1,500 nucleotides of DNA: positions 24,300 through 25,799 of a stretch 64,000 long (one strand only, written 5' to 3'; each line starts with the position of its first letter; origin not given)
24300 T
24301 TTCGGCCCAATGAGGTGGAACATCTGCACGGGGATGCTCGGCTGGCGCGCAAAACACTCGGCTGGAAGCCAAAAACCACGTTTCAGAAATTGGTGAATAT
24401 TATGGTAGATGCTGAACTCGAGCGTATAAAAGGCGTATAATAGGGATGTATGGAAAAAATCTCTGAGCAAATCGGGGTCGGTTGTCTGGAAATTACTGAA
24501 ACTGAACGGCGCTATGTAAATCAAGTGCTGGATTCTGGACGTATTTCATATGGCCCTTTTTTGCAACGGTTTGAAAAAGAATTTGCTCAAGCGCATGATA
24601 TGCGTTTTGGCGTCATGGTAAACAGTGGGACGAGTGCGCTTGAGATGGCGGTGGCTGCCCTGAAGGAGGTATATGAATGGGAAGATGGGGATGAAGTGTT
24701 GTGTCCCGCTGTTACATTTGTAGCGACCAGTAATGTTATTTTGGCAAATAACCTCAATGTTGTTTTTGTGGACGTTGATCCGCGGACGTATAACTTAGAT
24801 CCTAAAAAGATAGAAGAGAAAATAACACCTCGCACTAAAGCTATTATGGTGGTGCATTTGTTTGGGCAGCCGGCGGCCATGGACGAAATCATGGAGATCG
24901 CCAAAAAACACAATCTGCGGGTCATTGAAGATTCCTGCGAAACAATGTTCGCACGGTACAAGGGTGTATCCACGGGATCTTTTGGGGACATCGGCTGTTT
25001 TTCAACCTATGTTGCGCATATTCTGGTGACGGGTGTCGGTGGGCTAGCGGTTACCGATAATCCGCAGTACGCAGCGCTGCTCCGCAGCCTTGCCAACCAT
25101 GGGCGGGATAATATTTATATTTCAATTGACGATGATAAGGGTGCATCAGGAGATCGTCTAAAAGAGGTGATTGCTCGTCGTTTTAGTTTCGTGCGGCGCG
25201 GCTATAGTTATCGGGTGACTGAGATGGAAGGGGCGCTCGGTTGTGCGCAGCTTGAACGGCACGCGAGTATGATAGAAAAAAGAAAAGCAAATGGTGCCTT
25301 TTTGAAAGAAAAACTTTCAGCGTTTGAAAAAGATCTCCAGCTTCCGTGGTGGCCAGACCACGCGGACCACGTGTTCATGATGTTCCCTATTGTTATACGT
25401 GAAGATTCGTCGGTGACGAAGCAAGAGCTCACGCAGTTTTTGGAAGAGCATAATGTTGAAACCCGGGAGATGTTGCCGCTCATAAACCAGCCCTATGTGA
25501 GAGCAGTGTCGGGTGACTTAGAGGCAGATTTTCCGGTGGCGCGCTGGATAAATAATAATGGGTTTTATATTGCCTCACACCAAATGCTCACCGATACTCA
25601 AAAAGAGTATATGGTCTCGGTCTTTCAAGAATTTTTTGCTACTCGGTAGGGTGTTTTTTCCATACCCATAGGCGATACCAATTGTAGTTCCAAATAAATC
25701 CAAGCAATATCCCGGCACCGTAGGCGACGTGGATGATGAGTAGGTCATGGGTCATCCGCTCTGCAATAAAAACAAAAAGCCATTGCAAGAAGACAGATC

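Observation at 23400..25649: gmd followed by a DegT-family enzyme with His in place of the catalytic Lys: ColD-like 3-dehydratase, predicted GDP-colitose-type 3,6-dideoxyhexose route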

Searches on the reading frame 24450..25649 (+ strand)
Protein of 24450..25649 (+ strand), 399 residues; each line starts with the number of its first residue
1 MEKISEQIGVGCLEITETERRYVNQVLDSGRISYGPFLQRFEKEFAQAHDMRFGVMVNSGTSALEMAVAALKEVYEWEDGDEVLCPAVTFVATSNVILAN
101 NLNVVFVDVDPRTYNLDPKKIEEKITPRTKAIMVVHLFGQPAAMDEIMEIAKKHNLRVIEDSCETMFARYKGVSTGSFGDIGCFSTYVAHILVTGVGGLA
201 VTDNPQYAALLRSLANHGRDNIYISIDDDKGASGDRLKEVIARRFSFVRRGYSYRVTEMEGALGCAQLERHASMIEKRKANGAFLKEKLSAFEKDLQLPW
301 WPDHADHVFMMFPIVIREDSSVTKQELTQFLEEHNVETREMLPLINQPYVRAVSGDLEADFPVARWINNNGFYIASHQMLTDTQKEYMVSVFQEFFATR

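Call 5: search_solved_structures(query=window:24450-25649:+, show_alignments=5)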
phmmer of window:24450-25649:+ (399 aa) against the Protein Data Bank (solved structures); distinct sequences matched with E-value up to 0.001: 59.
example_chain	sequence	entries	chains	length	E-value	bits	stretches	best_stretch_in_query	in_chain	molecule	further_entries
3bcx_A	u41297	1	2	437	1.3e-59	205.7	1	27-397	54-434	CDP-6-deoxy-L-threo-D-glycero-4-hexulose-3-dehydrase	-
3bb8_A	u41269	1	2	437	2.1e-58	201.7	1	27-397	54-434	CDP-4-keto-6-deoxy-D-glucose-3-dehydrase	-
3bn1_A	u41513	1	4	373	4.2e-57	197.4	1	8-390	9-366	Perosamine synthetase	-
3dr7_A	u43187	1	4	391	5.2e-57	197.1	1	8-390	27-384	Putative perosamine synthetase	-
3dr4_A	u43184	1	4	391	7e-57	196.7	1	8-390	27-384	Putative perosamine synthetase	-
7b0m_AAA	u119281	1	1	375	2.6e-56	194.8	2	15-220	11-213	Sugar aminotransferase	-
7b0d_A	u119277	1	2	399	2.4e-49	171.9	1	14-223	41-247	Glutamine--scyllo-inositol transaminase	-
2gms_A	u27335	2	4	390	6.8e-49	170.4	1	18-389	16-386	Putative pyridoxamine 5-phosphate-dependent dehydrase, Wbdk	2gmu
3b8x_A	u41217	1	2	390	6e-48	167.3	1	18-389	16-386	Pyridoxamine 5-phosphate-dependent dehydrase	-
2r0t_A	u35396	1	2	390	1e-47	166.5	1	18-389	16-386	Pyridoxamine 5-phosphate-dependent dehydrase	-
3gr9_A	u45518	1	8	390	2.4e-47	165.3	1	18-389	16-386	ColD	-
3frk_A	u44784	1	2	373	1.4e-40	143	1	38-231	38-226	QdtB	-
4oca_A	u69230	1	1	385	2.1e-40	142.5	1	21-312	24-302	UDP-4-amino-4-deoxy-L-arabinose--oxoglutarate aminotransferase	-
1mdo_A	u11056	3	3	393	2.2e-40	142.4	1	21-312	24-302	ArnB aminotransferase | UDP-4-amino-4-deoxy-L-arabinose--oxoglutarate aminotransferase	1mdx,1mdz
3uwc_A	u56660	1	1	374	4.7e-39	138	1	27-245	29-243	Nucleotide-sugar aminotransferase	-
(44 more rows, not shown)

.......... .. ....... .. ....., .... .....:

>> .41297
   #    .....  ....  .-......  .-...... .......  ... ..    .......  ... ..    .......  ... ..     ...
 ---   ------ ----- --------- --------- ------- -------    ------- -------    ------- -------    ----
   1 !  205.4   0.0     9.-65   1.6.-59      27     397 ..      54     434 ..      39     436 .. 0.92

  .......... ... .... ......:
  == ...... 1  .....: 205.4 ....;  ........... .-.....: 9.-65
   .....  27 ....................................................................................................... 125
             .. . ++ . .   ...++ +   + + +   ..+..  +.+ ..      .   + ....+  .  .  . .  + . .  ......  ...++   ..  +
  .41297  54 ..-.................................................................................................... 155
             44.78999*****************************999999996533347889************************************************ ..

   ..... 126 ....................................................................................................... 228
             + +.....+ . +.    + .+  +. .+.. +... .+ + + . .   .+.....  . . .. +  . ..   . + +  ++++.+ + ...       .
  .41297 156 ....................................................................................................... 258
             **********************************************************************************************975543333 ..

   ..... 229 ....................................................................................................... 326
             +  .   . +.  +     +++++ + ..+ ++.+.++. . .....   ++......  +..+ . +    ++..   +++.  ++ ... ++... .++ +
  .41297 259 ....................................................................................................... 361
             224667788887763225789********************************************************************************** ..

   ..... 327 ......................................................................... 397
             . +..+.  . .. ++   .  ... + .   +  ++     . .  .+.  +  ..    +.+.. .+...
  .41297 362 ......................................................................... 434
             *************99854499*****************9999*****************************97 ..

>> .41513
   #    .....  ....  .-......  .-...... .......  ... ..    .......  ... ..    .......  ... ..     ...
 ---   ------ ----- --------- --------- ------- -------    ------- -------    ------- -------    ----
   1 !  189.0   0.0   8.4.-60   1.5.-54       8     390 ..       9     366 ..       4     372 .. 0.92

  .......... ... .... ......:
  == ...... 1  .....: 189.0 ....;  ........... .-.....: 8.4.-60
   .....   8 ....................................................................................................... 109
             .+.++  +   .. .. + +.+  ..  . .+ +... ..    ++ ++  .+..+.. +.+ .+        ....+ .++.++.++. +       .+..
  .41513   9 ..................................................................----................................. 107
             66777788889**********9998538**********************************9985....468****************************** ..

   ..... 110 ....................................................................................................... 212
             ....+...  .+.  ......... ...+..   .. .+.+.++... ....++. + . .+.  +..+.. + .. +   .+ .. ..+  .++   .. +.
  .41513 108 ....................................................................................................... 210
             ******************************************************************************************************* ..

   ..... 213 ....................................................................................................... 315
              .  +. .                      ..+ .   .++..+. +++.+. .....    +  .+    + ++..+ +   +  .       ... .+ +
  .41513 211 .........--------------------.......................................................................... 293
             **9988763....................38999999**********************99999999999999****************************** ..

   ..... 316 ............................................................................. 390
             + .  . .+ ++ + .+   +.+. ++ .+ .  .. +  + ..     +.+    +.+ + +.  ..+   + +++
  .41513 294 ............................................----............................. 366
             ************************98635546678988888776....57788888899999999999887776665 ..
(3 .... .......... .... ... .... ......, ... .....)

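Call 8: search_protein_families(library=pfam, proteins=[window:24450-25649:+])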
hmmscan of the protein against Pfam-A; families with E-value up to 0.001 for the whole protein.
window:24450-25649:+ (399 aa): 5 families
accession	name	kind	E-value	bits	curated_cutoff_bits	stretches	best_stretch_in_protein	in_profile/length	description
PF01041.23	DegT_DnrJ_EryC1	-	9.3e-95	318.3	19.8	1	15-390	3-357/360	DegT/DnrJ/EryC1/StrS aminotransferase family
PF00266.25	Aminotran_5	-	1e-05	25.1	21.5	1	45-166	55-180/371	Aminotransferase class-V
PF01053.26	Cys_Met_Meta_PP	-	1.1e-05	24.6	27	1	36-162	52-174/381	Cys/Met metabolism PLP-dependent enzyme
PF00155.27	Aminotran_1_2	-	1.2e-05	25.2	19.7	1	34-161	38-185/361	Aminotransferase class I and II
PF01212.27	Beta_elim_lyase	-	2.4e-05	24.2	27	1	38-291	34-267/288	Beta-eliminating lyase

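Call 9: search_protein_families(library=ncbifam, proteins=[window:24450-25649:+])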
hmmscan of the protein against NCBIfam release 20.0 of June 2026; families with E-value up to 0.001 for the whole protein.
window:24450-25649:+ (399 aa): 28 families (the best 25 are shown)
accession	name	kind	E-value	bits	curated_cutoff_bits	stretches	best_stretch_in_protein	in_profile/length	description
NF011936.0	PRK15407.1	equivalog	1.7e-77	260.9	423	1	21-397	51-437/440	lipopolysaccharide biosynthesis protein RfbH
TIGR03588.1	PseC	equivalog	3.2e-65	220.5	423.5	1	11-394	5-378/380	UDP-4-amino-4,6-dideoxy-N-acetyl-beta-L-altrosamine transaminase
TIGR04181.1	NHT_00031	hypoth_equivalog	8.3e-60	202.5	420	2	15-239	8-245/359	LegC family aminotransferase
NF008687.0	PRK11706.1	equivalog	2.4e-57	194.4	375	1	14-395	8-373/375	dTDP-4-amino-4,6-dideoxygalactose transaminase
NF008658.2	PRK11658.1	equivalog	4.5e-48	163.8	631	1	15-338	12-320/379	UDP-4-amino-4-deoxy-L-arabinose aminotransferase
TIGR02379.1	ECA_wecE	subfamily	5e-47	160.5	434.85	1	15-338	9-317/376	dTDP-4-amino-4,6-dideoxy-D-glucose transaminase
TIGR04427.1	PLP_DesI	equivalog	2e-36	126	650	1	24-222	39-232/390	dTDP-4-dehydro-6-deoxyglucose aminotransferase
NF005816.0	PRK07682.1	equivalog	3.1e-08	32.6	620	1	41-163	79-204/390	aminotransferase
NF041364.1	GntC_guanitoxin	equivalog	6.4e-08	31.9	415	1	55-162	63-174/356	guanitoxin biosynthesis PLP-dependent (S)-gamma-hydroxy-L-arginine cyclodehydratase GntC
NF006230.0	PRK08363.1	equivalog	6.5e-07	28.5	534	1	58-166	100-211/398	alanine aminotransferase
NF004770.0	PRK06108.1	subfamily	1e-06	27.9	422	1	43-181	88-229/396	pyridoxal phosphate-dependent aminotransferase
NF004975.0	PRK06348.1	equivalog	3.6e-06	26.2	549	1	63-170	98-210/384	pyridoxal phosphate-dependent aminotransferase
NF005305.0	PRK06836.1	equivalog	4.2e-06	26.3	376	1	60-134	107-176/396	pyridoxal phosphate-dependent aminotransferase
NF005744.0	PRK07568.1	subfamily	4.3e-06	25.8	389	1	55-179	91-218/398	pyridoxal phosphate-dependent aminotransferase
NF005817.0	PRK07683.1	equivalog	5e-06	25.5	575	1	55-161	92-200/387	aminotransferase A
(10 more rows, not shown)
